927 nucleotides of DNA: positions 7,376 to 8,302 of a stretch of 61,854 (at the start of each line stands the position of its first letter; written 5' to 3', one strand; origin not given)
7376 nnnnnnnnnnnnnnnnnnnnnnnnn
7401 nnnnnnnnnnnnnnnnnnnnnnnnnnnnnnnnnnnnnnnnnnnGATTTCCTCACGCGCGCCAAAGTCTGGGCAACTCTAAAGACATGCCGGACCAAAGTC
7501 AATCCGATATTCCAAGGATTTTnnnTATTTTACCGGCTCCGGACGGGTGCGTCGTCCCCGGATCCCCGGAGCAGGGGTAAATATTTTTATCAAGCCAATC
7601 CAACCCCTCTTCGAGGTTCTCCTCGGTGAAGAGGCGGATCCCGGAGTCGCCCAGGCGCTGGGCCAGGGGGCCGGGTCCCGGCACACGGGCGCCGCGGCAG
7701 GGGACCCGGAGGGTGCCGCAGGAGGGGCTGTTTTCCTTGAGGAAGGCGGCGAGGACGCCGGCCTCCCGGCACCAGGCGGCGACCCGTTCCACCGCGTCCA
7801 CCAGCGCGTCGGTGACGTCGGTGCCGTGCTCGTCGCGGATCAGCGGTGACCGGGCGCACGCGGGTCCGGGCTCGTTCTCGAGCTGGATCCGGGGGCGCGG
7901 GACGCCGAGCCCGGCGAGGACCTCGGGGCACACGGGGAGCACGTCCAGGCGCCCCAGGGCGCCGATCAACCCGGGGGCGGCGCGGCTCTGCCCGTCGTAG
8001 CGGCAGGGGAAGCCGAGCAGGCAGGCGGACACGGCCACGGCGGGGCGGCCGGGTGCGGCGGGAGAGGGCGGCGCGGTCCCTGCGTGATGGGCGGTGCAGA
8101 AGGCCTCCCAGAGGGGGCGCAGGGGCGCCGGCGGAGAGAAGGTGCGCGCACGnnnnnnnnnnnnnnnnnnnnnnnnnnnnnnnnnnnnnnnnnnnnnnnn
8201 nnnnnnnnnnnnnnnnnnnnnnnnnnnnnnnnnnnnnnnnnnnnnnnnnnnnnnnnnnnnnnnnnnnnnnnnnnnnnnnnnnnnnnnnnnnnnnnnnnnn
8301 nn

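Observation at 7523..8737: PurN fused to a DUF523 / TudS-like thiouracil desulfidase domain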

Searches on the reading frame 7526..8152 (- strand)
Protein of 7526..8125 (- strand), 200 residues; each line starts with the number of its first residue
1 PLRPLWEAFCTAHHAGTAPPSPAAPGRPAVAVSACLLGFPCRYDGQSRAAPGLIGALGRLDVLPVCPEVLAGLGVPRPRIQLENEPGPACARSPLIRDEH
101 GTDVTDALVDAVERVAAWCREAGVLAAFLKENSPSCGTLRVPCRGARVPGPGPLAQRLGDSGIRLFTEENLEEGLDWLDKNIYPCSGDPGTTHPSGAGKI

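Call 9: search_solved_structures(query=window:7526-8080:-, max_evalue=0.01, show_alignments=3)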
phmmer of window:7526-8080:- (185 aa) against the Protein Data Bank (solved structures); distinct sequences matched with E-value up to 0.01: 2.
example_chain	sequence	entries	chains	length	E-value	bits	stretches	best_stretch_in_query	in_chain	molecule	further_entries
6z92_A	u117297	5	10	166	1.7e-17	67.2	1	15-158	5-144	DUF523 domain-containing protein | TudS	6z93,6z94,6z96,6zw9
3c1d_A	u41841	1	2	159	0.0092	19.2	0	81-163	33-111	Regulatory protein recX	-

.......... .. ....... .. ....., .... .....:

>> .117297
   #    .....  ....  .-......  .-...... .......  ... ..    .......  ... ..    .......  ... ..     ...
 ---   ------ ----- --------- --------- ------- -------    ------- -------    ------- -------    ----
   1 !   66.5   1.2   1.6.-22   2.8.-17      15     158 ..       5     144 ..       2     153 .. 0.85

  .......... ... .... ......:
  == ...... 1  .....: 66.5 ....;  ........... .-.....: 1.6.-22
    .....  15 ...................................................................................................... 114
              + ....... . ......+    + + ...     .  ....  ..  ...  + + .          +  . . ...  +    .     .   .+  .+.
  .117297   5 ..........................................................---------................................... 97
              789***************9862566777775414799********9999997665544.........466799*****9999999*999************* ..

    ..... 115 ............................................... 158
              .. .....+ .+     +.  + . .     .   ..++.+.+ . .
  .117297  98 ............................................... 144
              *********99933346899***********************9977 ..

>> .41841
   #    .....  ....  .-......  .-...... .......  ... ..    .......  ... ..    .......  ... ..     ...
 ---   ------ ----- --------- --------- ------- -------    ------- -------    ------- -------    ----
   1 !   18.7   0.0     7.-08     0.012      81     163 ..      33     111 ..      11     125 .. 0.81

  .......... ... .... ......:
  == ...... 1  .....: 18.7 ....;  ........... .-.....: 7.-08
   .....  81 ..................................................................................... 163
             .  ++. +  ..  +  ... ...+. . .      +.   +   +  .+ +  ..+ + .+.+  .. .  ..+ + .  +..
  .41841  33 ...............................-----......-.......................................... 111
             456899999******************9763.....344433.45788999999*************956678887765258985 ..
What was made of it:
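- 7619..8041 (-): DUF523 / TudS-like [4Fe-4S] desulfidase domain, aa 233-373. Predicted cluster ligands are C239 (8021-8023), C270 (7928-7930) and C340 (7718-7720). Catalytic residues are E272 (7922-7924), R281 (7895-7897), S337 (7727-7729) and S339 (7721-7723). Substrate contacts are R246 and Y247 (7997-8002). It aligns to TudS 6z92 with E 1.7e-17, with Cys10/43/104, Glu45 and Ser101/103 matched (call 9).
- Tried and rejected: The sequence match to 6z92 (call 9) covers that half.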

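Call 22: find_homologous_proteins(query=window:7526-8125:-)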
Query window:7526-8125:- (200 aa): 505 proteins with E <= 0.001 among 2036 candidates; the best 120 are listed.
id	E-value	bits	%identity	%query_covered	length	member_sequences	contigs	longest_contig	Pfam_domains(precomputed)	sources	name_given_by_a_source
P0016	6.0e-62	227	59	91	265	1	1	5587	PF04463.18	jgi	-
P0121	6.5e-36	142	52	65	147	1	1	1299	PF04463.18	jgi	jgi:uncharacterized protein YbbK (DUF523 family)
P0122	1.4e-28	118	65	43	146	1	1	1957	PF04463.18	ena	-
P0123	1.3e-27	115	50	73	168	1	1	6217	PF04463.18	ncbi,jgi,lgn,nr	ncbi:MAG: DUF523 domain-containing protein [Deltaproteobacteria bacterium]|nr:DUF523 domain-containi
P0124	4.2e-26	110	46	73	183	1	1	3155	PF04463.18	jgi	jgi:uncharacterized protein YbbK (DUF523 family)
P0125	8.6e-26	109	46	78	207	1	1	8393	PF04463.18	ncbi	-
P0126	1.4e-23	102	42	85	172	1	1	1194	PF04463.18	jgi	jgi:uncharacterized protein YbbK (DUF523 family)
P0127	4.7e-23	100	42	71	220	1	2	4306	PF04463.18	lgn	-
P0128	7.1e-23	100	44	78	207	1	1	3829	PF04463.18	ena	-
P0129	4.6e-22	97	49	75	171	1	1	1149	PF04463.18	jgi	jgi:uncharacterized protein YbbK (DUF523 family)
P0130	7.5e-22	96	43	71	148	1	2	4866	PF04463.18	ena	-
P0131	1.1e-21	96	40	73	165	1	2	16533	PF04463.18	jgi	jgi:uncharacterized protein YbbK (DUF523 family)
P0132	2.5e-21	95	42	74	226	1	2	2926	PF04463.18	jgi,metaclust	metaclust:\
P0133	2.6e-21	95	41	74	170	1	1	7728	PF04463.18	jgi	jgi:uncharacterized protein YbbK (DUF523 family)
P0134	2.9e-21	94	45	73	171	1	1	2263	PF04463.18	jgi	jgi:uncharacterized protein YbbK (DUF523 family)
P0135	3.3e-21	94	42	71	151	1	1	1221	PF04463.18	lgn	-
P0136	7.6e-21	93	47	72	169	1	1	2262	PF04463.18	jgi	jgi:uncharacterized protein YbbK (DUF523 family)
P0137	1.2e-20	92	44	71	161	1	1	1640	PF04463.18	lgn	-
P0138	3.2e-20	91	42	74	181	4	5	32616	PF04463.18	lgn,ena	-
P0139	3.3e-20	91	42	71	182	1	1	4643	PF04463.18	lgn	-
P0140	4.9e-20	90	43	74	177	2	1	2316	PF04463.18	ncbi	-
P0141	5.1e-20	90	43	72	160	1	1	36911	PF04463.18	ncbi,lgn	-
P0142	6.4e-20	90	40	83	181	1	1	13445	PF04463.18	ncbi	-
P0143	6.6e-20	90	39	73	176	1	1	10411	PF04463.18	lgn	-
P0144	7.1e-20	90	42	68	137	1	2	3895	PF04463.18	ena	-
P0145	8.9e-20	89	38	76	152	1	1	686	PF04463.18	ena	-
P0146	9.0e-20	89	41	74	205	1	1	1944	PF04463.18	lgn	-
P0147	1.1e-19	89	37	71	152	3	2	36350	PF04463.18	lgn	-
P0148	1.4e-19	89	42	72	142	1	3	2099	PF04463.18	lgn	-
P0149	1.7e-19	89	43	72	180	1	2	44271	PF04463.18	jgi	jgi:uncharacterized protein YbbK (DUF523 family)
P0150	2.1e-19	88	41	78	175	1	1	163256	PF04463.18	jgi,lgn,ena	-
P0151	2.8e-19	88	46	68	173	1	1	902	PF04463.18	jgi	jgi:uncharacterized protein YbbK (DUF523 family)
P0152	5.1e-19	87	40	71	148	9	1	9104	PF04463.18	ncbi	-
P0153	5.7e-19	87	38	68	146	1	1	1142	PF04463.18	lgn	-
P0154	6.1e-19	87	38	73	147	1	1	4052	PF04463.18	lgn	-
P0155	6.2e-19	87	42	74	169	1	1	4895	PF04463.18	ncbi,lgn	-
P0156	6.5e-19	87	42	73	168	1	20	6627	PF04463.18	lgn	-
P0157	7.3e-19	86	39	75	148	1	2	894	PF04463.18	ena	-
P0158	8.2e-19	86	36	71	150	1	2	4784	PF04463.18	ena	-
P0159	9.4e-19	86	43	74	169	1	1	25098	PF04463.18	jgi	jgi:uncharacterized protein YbbK (DUF523 family)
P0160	9.6e-19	86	39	83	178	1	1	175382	PF04463.18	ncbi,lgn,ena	-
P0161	1.3e-18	86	38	74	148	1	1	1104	PF04463.18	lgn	-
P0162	1.5e-18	85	41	70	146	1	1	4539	PF04463.18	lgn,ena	-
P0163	1.8e-18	85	42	73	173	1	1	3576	PF04463.18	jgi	jgi:uncharacterized protein YbbK (DUF523 family)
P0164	2.2e-18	85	37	74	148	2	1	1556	PF04463.18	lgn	-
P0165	3.0e-18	84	39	76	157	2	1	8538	PF04463.18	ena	-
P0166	3.3e-18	84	39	76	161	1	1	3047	PF04463.18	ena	-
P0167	4.0e-18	84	42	71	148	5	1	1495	PF04463.18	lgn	-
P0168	4.5e-18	84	40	72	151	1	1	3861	PF04463.18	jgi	jgi:uncharacterized protein YbbK (DUF523 family)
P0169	5.1e-18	84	40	69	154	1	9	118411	PF04463.18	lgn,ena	-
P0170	6.1e-18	83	39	71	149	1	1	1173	PF04463.18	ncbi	-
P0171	6.3e-18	83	37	70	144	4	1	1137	PF04463.18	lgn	-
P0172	7.3e-18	83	40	71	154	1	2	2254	PF04463.18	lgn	-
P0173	7.5e-18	83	40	72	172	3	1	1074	PF04463.18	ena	-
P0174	8.1e-18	83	40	72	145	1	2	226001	PF04463.18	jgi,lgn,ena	-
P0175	8.3e-18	83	34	82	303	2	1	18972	PF04463.18,PF00551.25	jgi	jgi:uncharacterized protein YbbK (DUF523 family)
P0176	8.8e-18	83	41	74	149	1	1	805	PF04463.18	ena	-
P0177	9.4e-18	83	39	76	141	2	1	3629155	PF04463.18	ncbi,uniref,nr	ncbi:DUF523 domain-containing protein [Persicobacter diffluens]|uniref:DUF523 domain-containing prot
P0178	1.0e-17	83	42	74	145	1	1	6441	PF04463.18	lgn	-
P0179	1.3e-17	82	40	73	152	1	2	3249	PF04463.18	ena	-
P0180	1.4e-17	82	41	71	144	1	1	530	PF04463.18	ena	-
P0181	1.4e-17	82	41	77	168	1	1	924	PF04463.18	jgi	jgi:uncharacterized protein YbbK (DUF523 family)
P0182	1.5e-17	82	39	73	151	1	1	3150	PF04463.18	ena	-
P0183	1.7e-17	82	44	62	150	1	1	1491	PF04463.18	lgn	-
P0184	1.7e-17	82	41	72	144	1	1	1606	PF04463.18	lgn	-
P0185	1.9e-17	82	37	74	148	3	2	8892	PF04463.18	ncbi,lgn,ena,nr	ncbi:MAG: DUF523 domain-containing protein [Firmicutes bacterium]|nr:DUF523 domain-containing protei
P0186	1.9e-17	82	40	77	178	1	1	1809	PF04463.18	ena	-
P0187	2.0e-17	82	39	73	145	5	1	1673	PF04463.18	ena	-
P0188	2.1e-17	82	37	74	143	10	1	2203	PF04463.18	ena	-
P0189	2.5e-17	82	39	72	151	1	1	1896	PF04463.18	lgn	-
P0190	2.7e-17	81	37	73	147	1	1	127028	PF04463.18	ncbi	-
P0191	2.7e-17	81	43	72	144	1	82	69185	PF04463.18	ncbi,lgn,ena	-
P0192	2.9e-17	81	41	67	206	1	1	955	PF04463.18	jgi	jgi:uncharacterized protein YbbK (DUF523 family)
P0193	2.9e-17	81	38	71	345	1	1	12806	PF04463.18,PF18907.6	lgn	-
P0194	3.1e-17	81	37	79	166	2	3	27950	PF04463.18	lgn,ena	-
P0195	3.2e-17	81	37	73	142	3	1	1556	PF04463.18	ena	-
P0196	3.8e-17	81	38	70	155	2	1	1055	PF04463.18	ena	-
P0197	4.4e-17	81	42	70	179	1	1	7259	PF04463.18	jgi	jgi:uncharacterized protein YbbK (DUF523 family)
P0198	4.5e-17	81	40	70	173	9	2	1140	PF04463.18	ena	-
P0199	5.0e-17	81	40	72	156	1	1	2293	PF04463.18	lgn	-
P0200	5.5e-17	80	38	72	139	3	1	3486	PF04463.18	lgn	-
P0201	6.4e-17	80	40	75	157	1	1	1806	PF04463.18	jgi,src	-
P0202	7.9e-17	80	37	75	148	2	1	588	PF04463.18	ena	-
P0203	8.2e-17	80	40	70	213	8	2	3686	PF04463.18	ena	-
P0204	8.4e-17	80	37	75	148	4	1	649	PF04463.18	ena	-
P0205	8.6e-17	80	37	71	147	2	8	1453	PF04463.18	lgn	-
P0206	8.7e-17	80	41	73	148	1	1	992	PF04463.18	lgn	-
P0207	9.6e-17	80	40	70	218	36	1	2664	PF04463.18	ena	-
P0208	1.1e-16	79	42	71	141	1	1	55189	PF04463.18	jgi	jgi:uncharacterized protein YbbK (DUF523 family)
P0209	1.1e-16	79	43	71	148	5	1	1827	PF04463.18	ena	-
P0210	1.2e-16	79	39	73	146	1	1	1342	PF04463.18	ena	-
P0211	1.5e-16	79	39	69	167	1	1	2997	PF04463.18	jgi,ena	-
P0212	1.6e-16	79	33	71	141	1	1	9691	PF04463.18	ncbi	-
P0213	2.0e-16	79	35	71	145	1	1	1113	PF04463.18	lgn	-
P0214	2.1e-16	78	42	71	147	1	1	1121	PF04463.18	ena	-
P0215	2.2e-16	78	37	74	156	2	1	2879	PF04463.18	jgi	-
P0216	2.2e-16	78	37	71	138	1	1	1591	PF04463.18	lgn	-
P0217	2.4e-16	78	36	71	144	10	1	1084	PF04463.18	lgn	-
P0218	2.4e-16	78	37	75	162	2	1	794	PF04463.18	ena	-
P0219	2.5e-16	78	36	74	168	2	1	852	PF04463.18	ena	-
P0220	2.6e-16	78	41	73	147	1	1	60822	PF04463.18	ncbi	-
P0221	2.9e-16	78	39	71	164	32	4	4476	PF04463.18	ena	-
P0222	3.0e-16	78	38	72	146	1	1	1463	PF04463.18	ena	-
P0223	3.1e-16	78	38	72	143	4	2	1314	PF04463.18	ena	-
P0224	3.3e-16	78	39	79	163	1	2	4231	PF04463.18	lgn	-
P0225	3.4e-16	78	37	74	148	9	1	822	PF04463.18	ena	-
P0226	3.5e-16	78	38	69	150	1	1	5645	PF04463.18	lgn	-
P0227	3.6e-16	78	41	72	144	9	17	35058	PF04463.18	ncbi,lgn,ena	-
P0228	3.6e-16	78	40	70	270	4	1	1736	PF04463.18,PF13302.14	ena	-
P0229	3.9e-16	78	40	71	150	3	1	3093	PF04463.18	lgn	-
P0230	4.1e-16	78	37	71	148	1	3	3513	PF04463.18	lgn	-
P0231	4.4e-16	77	34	74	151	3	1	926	PF04463.18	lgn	-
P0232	5.0e-16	77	39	77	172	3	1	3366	PF04463.18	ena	-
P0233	5.2e-16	77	36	75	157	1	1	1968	PF04463.18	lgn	-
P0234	7.1e-16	77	41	72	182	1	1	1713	PF04463.18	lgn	-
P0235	8.1e-16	77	40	71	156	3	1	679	PF04463.18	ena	-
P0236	8.3e-16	77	32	77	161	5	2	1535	PF04463.18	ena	-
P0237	8.4e-16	76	38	73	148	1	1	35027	PF04463.18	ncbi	-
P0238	9.1e-16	76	38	82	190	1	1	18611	PF04463.18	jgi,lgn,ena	-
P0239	9.2e-16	76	38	74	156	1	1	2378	PF04463.18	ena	-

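Call 32: find_related_loci(query=A2, collection=genome_contigs, flank=5000)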
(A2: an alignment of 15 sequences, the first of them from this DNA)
Query A2 (209 aa) in genome_contigs; peptide patterns used: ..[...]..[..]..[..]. (x = any residue, [..] = any of these).
600 stretches matched a pattern (row limit reached: there are more); 584 encode a relative of the query (tblastn E <= 1e-3); the best 80 are kept; 80 distinct loci.
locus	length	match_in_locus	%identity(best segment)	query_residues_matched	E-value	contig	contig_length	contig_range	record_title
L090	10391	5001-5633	58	1-208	4e-73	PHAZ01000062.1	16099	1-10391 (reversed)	MAG: Deltaproteobacteria bacterium HGW-Deltaproteobacteria-22 08E140C01_z5_2013_Ig3399_v2_scaffold_2450, whole genome sh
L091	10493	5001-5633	55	1-208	3e-72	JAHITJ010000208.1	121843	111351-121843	MAG: Myxococcota bacterium isolate MM_PC_MetaG.mb.210 MM_PC_MetaG.mb.210_k141_1504220, whole genome shotgun sequence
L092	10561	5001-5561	56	1-187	3e-66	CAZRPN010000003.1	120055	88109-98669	MAG TPA_asm: uncultured Haliangium sp. isolate binchicken_co266_6 genome assembly, contig: NODE_366_length_120055_cov_4.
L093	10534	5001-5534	50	1-178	7e-50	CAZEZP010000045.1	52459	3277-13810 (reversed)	MAG TPA_asm: uncultured Kofleriaceae bacterium isolate binchicken_co23_234 genome assembly, contig: k141_1664418, whole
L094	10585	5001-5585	38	7-194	1e-28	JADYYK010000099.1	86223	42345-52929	MAG: Deltaproteobacteria bacterium isolate SJ525 c_000000434060, whole genome shotgun sequence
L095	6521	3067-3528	42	29-185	2e-28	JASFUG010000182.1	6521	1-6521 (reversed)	MAG: Nitrospirota bacterium isolate D1105M02metaG_Bin_264 D1105M02metaG_FD_scaffold_5063_c1, whole genome shotgun sequen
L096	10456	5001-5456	39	32-189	6e-26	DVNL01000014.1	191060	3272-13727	MAG TPA_asm: Candidatus Enterosoma merdigallinarum isolate 33044 MalCec4__C637942_L191060_SRR2134673, whole genome shotg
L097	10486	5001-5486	34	22-189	5e-25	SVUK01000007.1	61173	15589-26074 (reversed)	MAG: Oscillospiraceae bacterium isolate SIG719 k141_98692, whole genome shotgun sequence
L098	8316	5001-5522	40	15-180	7e-25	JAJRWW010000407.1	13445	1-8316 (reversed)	MAG: Myxococcota bacterium isolate Dive96_bin2.67 k141_2351664, whole genome shotgun sequence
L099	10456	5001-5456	37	33-190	1e-24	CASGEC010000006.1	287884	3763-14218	uncultured Firmicutes bacterium isolate SI.A73.metabat-bins.5 genome assembly, contig: SI.A73.metabat-bins.5.fa_k141_342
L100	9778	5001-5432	39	33-182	3e-24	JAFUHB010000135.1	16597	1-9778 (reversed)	MAG: Clostridia bacterium isolate RGIG4488 Roe_deer_Omasum.Co__c499523, whole genome shotgun sequence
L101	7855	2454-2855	41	41-180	3e-24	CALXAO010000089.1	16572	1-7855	MAG: uncultured Clostridia bacterium isolate E09__bin235 genome assembly, contig: E09__k127_6012957, whole genome shotgu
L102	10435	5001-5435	41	39-185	4e-24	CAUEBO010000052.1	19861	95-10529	MAG TPA_asm: uncultured Eggerthellaceae bacterium isolate SRR18940301_bin.37_MetaWRAP_v1.3_MAG genome assembly, contig:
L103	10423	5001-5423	42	39-185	1e-23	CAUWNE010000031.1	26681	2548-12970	MAG: uncultured Dysosmobacter sp. isolate SRS10476986__bin22 genome assembly, contig: SRS10476986_NODE_2136_length_26681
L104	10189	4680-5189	37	13-184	1e-23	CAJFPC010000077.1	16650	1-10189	Candidatus Neoruminococcus faecicola isolate Coassembly_mag_61 genome assembly, contig: MAGpy_11413_min2k_bin_61_fak87_1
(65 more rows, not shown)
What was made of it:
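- Tried and rejected: Repeating the scan with the linker-plus-DUF523 alignment (call 32) gave the informative set.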
